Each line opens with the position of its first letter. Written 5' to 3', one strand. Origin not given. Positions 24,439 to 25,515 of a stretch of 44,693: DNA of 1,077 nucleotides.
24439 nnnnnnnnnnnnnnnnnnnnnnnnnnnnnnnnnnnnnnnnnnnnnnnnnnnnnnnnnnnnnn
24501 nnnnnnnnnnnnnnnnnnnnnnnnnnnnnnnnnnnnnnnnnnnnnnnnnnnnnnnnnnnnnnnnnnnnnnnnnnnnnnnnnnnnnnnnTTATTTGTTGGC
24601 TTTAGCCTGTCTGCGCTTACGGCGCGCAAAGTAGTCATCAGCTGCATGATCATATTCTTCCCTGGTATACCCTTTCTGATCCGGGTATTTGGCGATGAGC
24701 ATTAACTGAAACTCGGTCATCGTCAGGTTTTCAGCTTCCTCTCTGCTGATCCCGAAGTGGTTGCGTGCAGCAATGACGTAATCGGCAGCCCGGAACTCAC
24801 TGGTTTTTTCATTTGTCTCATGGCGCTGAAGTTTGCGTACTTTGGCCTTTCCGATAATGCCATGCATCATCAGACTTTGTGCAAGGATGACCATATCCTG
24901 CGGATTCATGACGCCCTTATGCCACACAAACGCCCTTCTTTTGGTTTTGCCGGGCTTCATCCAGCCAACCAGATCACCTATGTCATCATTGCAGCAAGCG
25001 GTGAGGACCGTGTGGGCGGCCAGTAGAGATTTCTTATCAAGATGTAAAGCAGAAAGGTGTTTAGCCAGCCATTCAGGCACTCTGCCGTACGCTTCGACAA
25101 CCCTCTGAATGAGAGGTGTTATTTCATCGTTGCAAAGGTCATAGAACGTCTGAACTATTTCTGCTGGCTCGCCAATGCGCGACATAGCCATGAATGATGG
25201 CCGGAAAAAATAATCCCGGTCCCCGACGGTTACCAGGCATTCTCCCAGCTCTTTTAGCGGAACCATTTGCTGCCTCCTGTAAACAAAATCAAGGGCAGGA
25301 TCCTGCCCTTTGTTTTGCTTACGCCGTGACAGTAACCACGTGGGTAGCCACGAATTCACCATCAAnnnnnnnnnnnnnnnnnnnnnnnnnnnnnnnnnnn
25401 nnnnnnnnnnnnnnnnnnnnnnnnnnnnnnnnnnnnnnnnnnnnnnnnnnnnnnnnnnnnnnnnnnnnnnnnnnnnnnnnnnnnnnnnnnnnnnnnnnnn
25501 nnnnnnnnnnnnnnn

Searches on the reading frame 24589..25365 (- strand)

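Call 64: search_protein_families(library=pfam, proteins=[window:24589-25365:-], max_evalue=0.01)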
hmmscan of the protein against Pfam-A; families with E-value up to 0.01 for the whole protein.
window:24589-25365:- (258 aa): 1 family
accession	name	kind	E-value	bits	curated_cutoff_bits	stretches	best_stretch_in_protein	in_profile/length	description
PF19759.4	DUF6246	-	6.1e-81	271.1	27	1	54-239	1-184/185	Family of unknown function (DUF6246)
